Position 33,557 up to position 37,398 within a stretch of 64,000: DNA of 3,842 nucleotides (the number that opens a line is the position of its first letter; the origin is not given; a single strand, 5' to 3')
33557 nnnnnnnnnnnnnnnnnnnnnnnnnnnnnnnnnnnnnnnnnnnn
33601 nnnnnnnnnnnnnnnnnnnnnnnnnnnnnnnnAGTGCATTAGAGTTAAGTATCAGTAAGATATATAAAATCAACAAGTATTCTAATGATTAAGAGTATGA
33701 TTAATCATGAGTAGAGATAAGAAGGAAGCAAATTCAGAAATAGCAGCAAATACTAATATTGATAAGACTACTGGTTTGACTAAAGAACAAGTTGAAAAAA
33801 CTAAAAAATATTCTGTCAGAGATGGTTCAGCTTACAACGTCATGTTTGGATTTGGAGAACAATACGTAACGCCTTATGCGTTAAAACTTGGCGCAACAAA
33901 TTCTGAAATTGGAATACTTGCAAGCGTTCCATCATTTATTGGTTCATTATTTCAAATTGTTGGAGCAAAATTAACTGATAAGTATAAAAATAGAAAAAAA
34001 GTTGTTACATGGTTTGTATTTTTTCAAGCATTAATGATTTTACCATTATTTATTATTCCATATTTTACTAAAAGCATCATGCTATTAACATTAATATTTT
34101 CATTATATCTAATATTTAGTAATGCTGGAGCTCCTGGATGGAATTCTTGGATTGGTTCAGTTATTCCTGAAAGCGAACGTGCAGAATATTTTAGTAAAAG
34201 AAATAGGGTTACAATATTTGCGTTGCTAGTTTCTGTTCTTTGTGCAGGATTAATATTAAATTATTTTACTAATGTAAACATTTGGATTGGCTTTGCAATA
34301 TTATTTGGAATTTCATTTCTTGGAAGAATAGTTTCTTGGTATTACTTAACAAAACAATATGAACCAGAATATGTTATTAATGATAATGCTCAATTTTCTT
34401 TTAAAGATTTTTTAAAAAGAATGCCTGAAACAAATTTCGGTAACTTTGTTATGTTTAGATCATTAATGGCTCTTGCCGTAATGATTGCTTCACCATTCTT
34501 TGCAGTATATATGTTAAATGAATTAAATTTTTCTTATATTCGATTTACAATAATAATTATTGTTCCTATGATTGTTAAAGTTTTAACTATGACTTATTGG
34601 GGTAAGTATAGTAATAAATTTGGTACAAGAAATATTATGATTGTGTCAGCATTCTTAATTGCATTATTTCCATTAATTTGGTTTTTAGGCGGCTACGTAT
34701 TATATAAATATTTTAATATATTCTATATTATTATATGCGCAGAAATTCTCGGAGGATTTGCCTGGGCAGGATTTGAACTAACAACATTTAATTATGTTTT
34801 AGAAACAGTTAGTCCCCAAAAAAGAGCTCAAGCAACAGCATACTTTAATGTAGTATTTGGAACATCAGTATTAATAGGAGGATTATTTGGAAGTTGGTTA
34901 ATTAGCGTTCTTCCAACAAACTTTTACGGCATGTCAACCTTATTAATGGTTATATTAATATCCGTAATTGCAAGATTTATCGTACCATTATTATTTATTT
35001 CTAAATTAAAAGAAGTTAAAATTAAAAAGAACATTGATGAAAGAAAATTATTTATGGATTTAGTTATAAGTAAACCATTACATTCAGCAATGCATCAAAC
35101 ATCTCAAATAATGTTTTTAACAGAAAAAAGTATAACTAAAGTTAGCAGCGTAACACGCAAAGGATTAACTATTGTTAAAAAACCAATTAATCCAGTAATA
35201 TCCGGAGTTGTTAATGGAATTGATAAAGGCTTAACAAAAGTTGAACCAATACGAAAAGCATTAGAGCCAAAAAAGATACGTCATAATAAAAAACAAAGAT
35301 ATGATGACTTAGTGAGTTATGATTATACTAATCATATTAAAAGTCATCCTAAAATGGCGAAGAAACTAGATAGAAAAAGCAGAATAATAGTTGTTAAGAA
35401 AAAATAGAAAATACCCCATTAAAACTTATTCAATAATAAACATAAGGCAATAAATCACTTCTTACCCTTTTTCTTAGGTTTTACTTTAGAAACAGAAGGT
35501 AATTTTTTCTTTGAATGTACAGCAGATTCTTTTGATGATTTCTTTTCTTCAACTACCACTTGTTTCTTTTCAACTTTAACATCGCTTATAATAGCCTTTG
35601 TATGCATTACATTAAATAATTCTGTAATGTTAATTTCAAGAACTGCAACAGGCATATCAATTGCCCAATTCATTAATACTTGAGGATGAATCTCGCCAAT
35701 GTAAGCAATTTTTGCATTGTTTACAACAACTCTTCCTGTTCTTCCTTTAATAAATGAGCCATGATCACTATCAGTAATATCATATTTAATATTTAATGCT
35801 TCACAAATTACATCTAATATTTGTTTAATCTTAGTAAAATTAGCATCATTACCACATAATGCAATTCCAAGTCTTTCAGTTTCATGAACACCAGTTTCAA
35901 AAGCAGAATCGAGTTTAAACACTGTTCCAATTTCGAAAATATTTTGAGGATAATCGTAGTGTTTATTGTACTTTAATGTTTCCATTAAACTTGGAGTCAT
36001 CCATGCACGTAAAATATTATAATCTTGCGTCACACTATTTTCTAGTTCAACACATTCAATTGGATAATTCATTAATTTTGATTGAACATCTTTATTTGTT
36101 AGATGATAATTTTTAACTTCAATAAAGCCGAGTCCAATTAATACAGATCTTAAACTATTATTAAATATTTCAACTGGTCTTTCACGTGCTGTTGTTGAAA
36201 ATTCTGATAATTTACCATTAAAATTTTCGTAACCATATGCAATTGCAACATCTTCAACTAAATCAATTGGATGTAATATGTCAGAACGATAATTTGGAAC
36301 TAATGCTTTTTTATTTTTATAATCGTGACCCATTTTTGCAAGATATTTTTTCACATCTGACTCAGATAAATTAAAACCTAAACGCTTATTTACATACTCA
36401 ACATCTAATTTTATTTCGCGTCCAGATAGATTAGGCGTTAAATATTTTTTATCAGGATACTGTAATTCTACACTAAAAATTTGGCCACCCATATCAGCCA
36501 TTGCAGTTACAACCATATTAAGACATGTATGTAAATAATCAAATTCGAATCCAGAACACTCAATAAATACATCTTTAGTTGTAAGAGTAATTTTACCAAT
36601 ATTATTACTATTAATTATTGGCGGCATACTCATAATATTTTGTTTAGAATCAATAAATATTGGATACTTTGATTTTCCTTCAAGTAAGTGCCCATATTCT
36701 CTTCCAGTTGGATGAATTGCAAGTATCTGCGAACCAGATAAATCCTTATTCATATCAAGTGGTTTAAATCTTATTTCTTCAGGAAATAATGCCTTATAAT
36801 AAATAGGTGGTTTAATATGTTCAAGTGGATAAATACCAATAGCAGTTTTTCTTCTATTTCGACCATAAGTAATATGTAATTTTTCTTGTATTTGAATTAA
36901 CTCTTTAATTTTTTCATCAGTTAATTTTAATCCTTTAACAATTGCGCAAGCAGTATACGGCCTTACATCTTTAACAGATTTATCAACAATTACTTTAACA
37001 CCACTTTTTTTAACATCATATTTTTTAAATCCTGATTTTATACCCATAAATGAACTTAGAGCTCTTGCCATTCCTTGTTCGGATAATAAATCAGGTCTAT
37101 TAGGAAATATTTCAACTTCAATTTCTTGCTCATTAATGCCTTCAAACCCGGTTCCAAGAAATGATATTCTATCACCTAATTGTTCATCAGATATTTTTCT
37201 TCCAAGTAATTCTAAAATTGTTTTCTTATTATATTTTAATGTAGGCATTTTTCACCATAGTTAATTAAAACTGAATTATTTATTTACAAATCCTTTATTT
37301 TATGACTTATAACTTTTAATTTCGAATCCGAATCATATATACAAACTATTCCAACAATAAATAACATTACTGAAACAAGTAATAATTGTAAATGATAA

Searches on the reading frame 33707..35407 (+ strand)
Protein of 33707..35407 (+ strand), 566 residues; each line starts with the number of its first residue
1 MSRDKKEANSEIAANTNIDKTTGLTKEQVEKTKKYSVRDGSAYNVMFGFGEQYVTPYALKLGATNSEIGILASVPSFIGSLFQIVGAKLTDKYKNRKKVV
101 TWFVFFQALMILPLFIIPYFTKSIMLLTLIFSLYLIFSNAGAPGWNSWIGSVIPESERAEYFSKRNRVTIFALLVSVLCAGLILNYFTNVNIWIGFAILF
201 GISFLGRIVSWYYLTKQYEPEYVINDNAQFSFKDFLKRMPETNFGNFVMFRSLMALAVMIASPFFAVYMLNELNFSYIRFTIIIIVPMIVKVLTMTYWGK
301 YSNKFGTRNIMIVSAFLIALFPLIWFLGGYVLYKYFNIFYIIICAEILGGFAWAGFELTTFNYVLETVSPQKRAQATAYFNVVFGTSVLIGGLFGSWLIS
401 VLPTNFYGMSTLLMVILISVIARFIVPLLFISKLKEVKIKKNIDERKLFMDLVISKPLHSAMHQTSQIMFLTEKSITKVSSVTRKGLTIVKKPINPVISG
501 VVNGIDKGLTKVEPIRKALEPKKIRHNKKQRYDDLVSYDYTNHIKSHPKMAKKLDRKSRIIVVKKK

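Call 34: search_protein_families(library=pfam, proteins=[window:33707-35407:+], max_evalue=0.00001)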
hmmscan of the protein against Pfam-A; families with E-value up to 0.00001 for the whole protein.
window:33707-35407:+ (566 aa): 2 families
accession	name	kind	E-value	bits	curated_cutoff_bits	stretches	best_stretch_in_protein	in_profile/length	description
PF07690.21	MFS_1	-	2.4e-31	109.4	33.4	2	253-440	7-180/347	Major Facilitator Superfamily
PF12832.13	MFS_1_like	-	7.9e-15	55.2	25.2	1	53-399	21-362/373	MFS_1 like family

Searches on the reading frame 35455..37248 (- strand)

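Call 34: search_protein_families(library=pfam, proteins=[window:35455-37248:-], max_evalue=0.00001)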
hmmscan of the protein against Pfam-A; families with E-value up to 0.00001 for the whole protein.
window:35455-37248:- (597 aa): 4 families
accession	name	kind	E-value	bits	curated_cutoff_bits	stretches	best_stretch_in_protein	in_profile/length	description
PF17759.6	tRNA_synthFbeta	-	7.3e-45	153.5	22.4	1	351-541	9-214/214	Phenylalanyl tRNA synthetase beta chain CLM domain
PF03484.21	B5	-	2.2e-24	85.8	28.6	1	279-340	1-67/67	tRNA synthetase B5 domain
PF18262.7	PhetRS_B1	-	8.6e-07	29.6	26.8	0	1-69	1-82/83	Phe-tRNA synthetase beta subunit B1 domain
PF01409.25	tRNA-synt_2d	-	3.5e-06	27.1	19.8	0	352-487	12-156/246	tRNA synthetases class II core domain (F)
